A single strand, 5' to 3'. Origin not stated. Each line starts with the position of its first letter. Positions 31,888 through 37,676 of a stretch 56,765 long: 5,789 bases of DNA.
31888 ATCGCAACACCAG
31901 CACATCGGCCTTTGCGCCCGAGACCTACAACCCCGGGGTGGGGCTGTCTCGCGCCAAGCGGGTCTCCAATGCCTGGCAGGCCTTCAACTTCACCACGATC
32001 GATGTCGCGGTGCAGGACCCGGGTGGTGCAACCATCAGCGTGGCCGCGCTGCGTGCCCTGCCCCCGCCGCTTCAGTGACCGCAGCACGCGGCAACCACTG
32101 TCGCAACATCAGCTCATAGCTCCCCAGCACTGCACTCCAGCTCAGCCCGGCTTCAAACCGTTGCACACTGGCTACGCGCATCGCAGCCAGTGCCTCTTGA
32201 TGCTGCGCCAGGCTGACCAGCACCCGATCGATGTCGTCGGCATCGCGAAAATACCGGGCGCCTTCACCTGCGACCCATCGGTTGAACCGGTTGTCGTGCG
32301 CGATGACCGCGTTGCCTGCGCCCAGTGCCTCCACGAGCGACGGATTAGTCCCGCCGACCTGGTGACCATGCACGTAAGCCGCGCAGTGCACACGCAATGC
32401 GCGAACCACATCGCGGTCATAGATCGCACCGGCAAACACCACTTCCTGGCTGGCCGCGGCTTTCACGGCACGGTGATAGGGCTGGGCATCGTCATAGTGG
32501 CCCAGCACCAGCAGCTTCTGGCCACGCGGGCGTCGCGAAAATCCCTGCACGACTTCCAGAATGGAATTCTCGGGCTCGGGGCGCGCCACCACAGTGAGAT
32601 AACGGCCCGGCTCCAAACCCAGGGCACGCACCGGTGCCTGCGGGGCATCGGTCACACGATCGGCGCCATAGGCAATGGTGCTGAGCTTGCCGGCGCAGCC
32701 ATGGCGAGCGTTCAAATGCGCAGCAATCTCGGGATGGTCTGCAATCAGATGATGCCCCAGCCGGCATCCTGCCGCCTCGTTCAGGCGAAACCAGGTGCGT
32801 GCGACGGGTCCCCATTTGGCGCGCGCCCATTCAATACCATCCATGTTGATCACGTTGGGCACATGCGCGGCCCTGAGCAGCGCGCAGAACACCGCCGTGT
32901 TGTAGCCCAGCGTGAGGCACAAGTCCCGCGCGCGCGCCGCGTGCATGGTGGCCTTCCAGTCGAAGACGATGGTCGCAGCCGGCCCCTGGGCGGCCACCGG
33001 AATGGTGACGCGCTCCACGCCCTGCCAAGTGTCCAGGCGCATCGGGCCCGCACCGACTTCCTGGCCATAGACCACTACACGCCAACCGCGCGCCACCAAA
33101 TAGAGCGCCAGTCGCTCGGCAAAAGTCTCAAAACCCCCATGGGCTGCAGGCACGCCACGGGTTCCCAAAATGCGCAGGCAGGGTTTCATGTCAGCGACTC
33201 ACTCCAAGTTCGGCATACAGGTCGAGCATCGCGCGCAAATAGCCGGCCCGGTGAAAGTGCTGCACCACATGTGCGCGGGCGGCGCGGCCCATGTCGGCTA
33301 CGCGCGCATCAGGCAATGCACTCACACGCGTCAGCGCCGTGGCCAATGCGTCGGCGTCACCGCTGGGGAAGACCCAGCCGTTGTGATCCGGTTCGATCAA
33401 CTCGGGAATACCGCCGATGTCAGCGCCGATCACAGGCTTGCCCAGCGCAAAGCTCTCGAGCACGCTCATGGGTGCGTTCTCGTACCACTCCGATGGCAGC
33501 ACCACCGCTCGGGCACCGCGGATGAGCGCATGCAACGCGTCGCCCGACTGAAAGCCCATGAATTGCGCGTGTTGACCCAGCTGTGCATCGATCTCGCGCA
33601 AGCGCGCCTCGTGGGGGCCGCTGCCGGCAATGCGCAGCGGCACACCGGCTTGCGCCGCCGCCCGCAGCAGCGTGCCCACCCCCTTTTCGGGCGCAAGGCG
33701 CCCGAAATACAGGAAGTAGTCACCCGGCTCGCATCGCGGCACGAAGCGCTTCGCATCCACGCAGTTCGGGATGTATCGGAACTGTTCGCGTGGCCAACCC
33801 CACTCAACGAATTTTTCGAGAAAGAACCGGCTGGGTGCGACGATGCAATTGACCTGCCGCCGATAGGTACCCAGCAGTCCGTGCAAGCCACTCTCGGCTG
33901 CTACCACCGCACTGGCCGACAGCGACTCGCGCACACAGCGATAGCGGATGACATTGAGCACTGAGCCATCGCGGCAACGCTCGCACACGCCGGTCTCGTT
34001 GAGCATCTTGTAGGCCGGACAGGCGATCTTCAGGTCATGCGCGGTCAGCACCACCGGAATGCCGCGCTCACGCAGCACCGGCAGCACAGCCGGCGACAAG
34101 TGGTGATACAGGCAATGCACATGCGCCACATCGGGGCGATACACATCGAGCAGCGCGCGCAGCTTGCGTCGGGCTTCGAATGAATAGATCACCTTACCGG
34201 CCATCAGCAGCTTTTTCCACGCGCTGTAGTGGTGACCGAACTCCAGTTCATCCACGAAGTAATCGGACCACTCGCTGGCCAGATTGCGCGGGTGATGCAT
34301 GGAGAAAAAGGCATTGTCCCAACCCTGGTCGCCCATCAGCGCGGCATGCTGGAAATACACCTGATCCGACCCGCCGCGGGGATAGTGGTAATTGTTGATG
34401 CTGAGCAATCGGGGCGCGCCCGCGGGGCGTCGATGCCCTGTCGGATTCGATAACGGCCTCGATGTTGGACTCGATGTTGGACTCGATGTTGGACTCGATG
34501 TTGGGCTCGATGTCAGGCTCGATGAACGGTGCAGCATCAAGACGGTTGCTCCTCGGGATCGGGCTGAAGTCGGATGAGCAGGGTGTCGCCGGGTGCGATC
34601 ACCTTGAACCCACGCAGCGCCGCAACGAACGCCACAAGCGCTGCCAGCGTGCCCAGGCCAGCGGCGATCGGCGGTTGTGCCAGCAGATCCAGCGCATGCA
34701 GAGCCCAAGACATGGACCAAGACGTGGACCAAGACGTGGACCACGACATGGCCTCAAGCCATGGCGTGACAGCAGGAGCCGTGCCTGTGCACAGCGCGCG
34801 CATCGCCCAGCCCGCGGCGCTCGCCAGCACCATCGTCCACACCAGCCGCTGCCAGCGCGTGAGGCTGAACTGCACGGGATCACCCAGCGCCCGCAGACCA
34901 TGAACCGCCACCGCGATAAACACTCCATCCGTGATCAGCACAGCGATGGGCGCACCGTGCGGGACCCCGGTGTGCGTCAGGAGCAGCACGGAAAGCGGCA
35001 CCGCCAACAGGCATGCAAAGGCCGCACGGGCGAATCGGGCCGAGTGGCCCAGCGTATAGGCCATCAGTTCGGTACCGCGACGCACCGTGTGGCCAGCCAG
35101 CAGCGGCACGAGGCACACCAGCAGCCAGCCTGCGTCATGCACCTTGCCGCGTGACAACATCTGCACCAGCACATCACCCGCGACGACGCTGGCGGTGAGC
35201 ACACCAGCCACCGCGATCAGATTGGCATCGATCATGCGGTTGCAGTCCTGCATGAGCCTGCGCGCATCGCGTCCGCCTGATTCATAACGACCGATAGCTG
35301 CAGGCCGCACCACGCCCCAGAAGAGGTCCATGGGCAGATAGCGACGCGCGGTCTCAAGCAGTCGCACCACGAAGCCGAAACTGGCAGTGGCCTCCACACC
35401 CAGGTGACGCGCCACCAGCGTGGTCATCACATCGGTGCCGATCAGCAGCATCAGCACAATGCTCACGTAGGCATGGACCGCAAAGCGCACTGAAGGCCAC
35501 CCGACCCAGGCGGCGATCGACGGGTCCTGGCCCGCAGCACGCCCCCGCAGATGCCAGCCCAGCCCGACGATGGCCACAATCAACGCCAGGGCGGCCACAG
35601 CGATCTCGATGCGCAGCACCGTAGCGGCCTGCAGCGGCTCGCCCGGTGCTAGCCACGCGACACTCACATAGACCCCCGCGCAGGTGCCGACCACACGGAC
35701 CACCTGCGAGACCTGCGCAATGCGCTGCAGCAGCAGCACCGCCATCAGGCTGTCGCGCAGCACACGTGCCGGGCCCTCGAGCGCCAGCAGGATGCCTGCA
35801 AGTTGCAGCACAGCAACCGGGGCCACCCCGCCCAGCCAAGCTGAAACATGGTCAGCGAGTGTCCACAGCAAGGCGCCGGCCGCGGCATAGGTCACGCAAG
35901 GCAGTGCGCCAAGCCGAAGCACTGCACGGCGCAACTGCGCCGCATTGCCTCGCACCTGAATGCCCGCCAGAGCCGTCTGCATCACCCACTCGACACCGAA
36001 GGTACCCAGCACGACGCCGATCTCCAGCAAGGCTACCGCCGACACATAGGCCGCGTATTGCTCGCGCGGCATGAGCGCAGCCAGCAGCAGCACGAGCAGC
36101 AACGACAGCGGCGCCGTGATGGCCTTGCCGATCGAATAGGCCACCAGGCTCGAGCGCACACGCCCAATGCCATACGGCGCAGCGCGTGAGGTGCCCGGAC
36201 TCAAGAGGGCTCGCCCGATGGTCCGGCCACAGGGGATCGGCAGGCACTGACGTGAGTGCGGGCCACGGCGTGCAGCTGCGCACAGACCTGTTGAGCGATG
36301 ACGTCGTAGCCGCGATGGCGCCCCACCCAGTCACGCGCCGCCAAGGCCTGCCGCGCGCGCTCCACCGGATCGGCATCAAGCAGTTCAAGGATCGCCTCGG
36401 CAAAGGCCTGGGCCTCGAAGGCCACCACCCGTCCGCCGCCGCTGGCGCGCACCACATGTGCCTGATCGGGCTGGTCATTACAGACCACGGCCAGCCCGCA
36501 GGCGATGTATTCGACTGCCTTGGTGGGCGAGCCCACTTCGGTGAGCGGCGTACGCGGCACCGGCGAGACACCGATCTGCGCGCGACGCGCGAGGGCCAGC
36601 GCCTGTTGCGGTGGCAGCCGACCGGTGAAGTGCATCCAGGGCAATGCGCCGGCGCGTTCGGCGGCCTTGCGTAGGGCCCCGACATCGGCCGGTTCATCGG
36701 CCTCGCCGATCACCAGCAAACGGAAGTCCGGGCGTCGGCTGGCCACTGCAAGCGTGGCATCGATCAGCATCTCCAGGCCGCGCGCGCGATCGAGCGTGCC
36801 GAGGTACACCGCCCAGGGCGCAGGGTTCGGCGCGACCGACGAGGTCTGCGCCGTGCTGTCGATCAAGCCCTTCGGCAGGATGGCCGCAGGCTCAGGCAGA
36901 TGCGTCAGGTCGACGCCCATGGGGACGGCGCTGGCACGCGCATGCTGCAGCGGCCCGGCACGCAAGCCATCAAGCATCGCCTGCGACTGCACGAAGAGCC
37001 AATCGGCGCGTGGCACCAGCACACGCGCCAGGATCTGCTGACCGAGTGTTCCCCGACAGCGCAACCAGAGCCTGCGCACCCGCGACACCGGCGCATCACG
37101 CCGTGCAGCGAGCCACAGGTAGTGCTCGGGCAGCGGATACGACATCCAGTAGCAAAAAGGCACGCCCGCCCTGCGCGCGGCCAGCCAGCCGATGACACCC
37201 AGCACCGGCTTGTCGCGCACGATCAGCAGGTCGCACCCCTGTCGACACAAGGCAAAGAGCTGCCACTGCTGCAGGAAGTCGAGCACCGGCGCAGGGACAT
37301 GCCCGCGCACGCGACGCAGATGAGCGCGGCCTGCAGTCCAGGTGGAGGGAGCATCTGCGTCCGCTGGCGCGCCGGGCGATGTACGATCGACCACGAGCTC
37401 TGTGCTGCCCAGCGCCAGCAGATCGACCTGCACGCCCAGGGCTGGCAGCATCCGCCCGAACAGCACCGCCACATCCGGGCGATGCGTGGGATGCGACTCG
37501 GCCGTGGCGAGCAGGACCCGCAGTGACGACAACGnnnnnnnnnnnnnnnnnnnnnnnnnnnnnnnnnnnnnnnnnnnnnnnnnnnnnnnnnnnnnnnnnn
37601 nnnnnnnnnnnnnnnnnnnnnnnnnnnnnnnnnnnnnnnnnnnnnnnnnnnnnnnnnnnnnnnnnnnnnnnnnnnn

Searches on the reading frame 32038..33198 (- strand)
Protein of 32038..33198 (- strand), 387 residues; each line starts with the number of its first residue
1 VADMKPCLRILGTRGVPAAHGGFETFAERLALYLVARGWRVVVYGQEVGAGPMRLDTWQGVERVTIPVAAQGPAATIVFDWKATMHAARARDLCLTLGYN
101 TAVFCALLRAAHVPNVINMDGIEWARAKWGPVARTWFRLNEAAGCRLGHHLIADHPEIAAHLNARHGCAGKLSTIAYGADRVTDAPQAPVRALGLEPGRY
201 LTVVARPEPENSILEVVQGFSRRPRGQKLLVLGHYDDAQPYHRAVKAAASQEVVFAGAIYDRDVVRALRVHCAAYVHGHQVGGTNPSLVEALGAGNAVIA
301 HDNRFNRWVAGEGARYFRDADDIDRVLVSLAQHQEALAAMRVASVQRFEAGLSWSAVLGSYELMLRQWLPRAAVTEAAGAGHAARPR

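Call 19: search_protein_families(library=pfam, proteins=[window:32038-33198:-], max_evalue=0.001)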
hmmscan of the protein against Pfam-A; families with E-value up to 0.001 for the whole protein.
window:32038-33198:- (387 aa): 4 families
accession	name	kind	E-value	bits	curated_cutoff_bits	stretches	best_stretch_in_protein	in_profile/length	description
PF09314.17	DUF1972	-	4.2e-15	56.3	25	1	10-180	6-186/186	Domain of unknown function (DUF1972)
PF13439.12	Glyco_transf_4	-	5.2e-06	27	28.5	1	21-180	2-167/170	Glycosyltransferase Family 4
PF00534.26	Glycos_transf_1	-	0.00017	21.6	26.4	1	200-314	17-135/172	Glycosyl transferases group 1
PF13692.12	Glyco_trans_1_4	-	0.00092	19.9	27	0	223-312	30-119/142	Glycosyl transferases group 1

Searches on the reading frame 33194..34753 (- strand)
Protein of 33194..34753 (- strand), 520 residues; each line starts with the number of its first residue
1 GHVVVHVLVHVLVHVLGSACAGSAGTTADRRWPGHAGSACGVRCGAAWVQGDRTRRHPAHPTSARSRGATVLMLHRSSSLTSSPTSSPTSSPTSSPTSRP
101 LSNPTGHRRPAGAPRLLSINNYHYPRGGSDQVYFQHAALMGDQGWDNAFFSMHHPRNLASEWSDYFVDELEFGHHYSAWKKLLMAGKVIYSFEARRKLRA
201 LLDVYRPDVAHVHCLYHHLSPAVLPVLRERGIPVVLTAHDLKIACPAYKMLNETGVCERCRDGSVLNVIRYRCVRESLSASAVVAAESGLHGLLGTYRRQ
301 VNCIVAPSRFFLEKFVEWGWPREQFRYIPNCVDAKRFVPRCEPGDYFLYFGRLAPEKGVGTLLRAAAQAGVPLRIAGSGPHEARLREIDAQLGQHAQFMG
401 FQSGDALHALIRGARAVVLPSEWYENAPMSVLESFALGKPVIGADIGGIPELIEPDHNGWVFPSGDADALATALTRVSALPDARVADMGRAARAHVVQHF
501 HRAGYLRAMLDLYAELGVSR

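Call 19: search_protein_families(library=pfam, proteins=[window:33194-34753:-], max_evalue=0.001)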
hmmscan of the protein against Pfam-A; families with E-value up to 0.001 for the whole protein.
window:33194-34753:- (520 aa): 5 families
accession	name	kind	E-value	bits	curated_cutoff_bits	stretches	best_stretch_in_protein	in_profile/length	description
PF00534.26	Glycos_transf_1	-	3.5e-32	111.7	26.4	1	344-493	15-170/172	Glycosyl transferases group 1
PF13692.12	Glyco_trans_1_4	-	5.2e-28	98.5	27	1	346-477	3-139/142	Glycosyl transferases group 1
PF13439.12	Glyco_transf_4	-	4.3e-13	50.1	28.5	1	127-336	2-170/170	Glycosyltransferase Family 4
PF13579.12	Glyco_trans_4_4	-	1e-10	42.6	29.7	1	189-331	54-158/158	Glycosyl transferase 4-like domain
PF13524.12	Glyco_trans_1_2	-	1.5e-07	31.9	25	1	362-504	5-137/144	Glycosyl transferase-like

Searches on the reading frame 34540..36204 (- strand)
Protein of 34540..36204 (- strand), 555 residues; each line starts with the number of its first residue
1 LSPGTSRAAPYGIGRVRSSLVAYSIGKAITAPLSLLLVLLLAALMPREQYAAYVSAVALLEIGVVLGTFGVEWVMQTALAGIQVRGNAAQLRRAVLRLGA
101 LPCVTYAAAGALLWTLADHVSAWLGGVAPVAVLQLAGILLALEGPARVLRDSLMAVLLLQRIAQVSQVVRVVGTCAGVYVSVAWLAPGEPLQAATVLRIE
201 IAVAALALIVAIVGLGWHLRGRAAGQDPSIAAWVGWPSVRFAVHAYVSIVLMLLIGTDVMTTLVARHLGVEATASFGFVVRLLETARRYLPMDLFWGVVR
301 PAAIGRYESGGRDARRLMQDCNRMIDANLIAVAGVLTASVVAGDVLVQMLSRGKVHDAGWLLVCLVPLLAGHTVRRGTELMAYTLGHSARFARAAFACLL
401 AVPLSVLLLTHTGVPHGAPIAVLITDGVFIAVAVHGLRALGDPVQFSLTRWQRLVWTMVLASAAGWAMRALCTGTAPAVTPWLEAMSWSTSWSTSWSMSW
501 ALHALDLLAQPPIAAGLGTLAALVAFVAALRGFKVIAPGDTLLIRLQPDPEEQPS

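Call 19: search_protein_families(library=pfam, proteins=[window:34540-36204:-], max_evalue=0.001)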
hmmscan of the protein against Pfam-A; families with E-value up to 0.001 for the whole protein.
window:34540-36204:- (555 aa): 0 families

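Call 52: search_protein_families(library=ncbifam, proteins=[window:34540-36204:-], max_evalue=0.0001)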
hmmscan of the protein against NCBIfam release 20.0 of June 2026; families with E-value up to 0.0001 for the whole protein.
window:34540-36204:- (555 aa): 0 families

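Call 69: search_protein_families(library=pfam, proteins=[window:34540-36204:-], max_evalue=1)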
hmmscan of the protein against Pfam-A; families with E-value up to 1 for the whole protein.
window:34540-36204:- (555 aa): 0 families
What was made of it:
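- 34537..36204 (-): Multi-pass membrane protein of 555 aa, a putative Wzx-type flippase (unverified). No family hit was found (calls 19, 52, 69).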

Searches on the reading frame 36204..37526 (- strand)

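Call 19: search_protein_families(library=pfam, proteins=[window:36204-37526:-], max_evalue=0.001)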
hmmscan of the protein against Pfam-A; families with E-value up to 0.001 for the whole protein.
window:36204-37526:- (441 aa): 4 families
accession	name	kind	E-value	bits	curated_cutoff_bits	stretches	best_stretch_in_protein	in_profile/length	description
PF13692.12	Glyco_trans_1_4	-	5.1e-18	66.1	27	1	237-384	2-141/142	Glycosyl transferases group 1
PF00534.26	Glycos_transf_1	-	4.6e-15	56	26.4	1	233-393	12-165/172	Glycosyl transferases group 1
PF13524.12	Glyco_trans_1_2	-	8e-08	32.8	25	1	260-415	7-143/144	Glycosyl transferase-like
PF13439.12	Glyco_transf_4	-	2e-05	25.1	28.5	1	23-208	11-169/170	Glycosyltransferase Family 4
